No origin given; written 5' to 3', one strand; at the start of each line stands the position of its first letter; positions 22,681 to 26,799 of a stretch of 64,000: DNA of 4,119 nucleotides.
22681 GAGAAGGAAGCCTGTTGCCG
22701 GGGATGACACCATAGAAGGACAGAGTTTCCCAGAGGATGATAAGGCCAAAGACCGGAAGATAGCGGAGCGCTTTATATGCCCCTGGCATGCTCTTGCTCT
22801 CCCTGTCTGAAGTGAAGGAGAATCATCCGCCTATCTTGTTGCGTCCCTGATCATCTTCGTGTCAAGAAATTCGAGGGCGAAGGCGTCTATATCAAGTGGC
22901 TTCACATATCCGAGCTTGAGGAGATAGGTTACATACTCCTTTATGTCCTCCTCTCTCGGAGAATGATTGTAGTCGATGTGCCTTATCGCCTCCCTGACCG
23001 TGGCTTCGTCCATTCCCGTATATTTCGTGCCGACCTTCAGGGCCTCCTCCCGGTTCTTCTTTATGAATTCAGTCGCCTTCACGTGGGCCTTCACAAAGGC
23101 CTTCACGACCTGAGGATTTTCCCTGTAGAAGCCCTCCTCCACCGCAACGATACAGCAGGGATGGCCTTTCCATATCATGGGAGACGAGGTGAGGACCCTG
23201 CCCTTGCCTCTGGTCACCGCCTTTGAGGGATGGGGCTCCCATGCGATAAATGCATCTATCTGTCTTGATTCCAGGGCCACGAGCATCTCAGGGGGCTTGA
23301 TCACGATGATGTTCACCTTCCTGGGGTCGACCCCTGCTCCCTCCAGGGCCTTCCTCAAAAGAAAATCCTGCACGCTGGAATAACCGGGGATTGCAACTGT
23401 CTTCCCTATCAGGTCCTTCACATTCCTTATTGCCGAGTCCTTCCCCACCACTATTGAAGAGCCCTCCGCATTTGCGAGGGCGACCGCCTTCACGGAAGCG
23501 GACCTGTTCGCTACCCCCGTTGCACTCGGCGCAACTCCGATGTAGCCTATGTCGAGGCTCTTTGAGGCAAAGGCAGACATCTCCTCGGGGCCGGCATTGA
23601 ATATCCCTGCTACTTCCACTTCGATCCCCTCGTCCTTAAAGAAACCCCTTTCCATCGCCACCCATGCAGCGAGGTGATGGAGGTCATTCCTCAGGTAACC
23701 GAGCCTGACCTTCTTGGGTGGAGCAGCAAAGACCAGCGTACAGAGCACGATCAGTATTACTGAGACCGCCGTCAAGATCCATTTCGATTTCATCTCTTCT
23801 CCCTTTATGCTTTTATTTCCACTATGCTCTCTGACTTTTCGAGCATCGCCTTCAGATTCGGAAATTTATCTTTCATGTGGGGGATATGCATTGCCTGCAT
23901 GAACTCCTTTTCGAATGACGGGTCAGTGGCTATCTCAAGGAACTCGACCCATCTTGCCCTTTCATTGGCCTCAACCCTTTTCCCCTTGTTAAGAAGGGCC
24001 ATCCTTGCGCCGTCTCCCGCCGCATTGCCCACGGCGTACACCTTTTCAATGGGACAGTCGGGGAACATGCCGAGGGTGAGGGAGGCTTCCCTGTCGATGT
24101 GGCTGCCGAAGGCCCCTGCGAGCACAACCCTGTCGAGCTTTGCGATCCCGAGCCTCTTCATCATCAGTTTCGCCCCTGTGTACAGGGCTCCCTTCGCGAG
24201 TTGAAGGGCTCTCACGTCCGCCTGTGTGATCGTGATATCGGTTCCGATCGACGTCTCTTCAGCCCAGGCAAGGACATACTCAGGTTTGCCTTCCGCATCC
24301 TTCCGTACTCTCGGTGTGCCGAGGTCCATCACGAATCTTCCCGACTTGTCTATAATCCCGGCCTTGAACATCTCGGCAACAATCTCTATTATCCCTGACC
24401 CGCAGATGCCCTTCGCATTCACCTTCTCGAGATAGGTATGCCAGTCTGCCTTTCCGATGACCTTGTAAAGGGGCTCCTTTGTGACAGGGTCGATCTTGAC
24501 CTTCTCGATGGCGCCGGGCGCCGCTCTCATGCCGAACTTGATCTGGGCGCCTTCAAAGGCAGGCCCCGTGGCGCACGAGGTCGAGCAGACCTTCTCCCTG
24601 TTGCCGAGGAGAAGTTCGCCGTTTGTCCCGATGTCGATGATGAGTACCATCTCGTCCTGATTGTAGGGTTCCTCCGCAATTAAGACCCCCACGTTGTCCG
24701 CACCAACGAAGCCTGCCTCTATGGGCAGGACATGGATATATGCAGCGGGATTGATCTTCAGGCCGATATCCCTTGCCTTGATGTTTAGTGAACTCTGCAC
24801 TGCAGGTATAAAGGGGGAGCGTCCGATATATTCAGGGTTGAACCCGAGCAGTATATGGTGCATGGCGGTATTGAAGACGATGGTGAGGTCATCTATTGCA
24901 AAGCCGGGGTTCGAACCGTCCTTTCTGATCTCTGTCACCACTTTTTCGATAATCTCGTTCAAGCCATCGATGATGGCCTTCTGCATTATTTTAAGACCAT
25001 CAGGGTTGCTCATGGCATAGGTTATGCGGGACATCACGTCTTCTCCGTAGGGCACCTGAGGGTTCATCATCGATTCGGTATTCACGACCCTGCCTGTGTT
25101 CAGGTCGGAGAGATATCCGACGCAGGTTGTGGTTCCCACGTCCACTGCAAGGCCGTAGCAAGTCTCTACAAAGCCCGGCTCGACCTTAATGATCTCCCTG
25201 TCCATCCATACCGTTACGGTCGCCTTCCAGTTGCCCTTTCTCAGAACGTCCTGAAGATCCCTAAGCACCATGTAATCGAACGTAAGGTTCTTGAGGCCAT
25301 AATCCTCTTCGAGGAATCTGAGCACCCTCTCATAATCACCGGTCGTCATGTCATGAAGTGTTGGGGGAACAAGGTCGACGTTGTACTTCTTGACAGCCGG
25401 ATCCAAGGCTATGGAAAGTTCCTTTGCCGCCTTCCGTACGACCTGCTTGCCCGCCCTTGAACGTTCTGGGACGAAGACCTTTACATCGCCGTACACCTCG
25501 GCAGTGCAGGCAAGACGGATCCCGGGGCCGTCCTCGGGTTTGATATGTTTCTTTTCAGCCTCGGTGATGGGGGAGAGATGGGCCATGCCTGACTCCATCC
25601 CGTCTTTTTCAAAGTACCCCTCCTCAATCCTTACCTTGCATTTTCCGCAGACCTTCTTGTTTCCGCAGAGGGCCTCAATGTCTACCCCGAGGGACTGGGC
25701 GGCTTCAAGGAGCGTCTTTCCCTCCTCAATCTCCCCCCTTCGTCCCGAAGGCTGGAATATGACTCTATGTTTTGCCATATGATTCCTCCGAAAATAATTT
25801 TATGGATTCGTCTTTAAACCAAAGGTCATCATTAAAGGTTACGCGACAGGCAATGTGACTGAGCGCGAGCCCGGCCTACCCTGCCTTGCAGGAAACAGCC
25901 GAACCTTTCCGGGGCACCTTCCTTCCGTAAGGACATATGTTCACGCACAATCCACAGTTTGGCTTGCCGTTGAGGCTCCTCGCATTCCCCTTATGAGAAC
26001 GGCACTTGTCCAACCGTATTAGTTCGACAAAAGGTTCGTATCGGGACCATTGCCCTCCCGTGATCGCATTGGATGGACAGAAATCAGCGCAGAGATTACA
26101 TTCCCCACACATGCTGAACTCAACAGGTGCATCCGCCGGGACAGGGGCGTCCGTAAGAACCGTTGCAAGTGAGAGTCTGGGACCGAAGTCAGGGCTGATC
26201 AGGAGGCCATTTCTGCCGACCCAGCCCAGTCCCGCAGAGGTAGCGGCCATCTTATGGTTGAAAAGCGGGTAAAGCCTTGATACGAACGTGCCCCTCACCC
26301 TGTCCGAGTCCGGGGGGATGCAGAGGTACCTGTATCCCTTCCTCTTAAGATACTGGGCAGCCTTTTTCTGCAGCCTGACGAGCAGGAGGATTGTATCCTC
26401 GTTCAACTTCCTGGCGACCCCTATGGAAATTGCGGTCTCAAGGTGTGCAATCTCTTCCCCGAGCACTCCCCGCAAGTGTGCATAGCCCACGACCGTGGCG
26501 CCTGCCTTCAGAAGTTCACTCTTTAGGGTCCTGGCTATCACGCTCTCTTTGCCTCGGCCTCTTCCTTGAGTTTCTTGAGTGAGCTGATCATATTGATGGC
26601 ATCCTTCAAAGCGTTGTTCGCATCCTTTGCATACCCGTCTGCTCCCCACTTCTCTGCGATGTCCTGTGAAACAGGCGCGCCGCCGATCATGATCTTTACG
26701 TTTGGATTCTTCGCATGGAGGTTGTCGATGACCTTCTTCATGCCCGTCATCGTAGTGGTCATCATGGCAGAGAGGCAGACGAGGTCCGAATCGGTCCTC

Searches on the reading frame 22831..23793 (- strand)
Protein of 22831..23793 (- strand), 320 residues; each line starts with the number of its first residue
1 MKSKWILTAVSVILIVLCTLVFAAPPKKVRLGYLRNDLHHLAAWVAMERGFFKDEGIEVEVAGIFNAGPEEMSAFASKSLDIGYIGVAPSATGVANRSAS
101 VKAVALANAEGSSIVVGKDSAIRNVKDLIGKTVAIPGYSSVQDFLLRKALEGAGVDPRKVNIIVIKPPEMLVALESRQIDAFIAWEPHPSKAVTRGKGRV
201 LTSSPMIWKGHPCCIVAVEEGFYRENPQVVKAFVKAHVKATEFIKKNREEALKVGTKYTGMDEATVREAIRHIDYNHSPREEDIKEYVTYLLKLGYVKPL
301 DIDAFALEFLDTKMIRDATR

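Call 47: search_protein_families(library=pfam, proteins=[window:22831-23793:-], max_evalue=0.00001)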
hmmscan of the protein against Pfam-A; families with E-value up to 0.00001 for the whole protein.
window:22831-23793:- (320 aa): 3 families
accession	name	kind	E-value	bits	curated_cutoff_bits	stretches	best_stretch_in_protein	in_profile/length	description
PF13379.11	NMT1_2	-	2.1e-42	146.2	24.7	1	24-248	3-242/252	NMT1-like family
PF09084.16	NMT1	-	7.6e-25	88.5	20.5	1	40-251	4-216/216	NMT1/THI5 like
PF12974.12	Phosphonate-bd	-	3.9e-08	33.4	27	1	72-207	43-190/242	ABC transporter, phosphonate, periplasmic substrate-binding protein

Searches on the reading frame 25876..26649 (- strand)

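Call 47: search_protein_families(library=pfam, proteins=[window:25876-26649:-], max_evalue=0.00001)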
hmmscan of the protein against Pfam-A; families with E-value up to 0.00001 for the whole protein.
window:25876-26649:- (257 aa): 3 families
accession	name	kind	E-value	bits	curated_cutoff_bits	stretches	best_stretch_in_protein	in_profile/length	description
PF13484.11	Fer4_16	-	1.2e-08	36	30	1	181-242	2-66/66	4Fe-4S double cluster binding domain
PF12838.12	Fer4_7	-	1.1e-06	29.4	27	1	181-242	2-51/52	4Fe-4S dicluster domain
PF00037.32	Fer4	-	9e-06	25.7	21.1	0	176-197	3-24/24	4Fe-4S binding domain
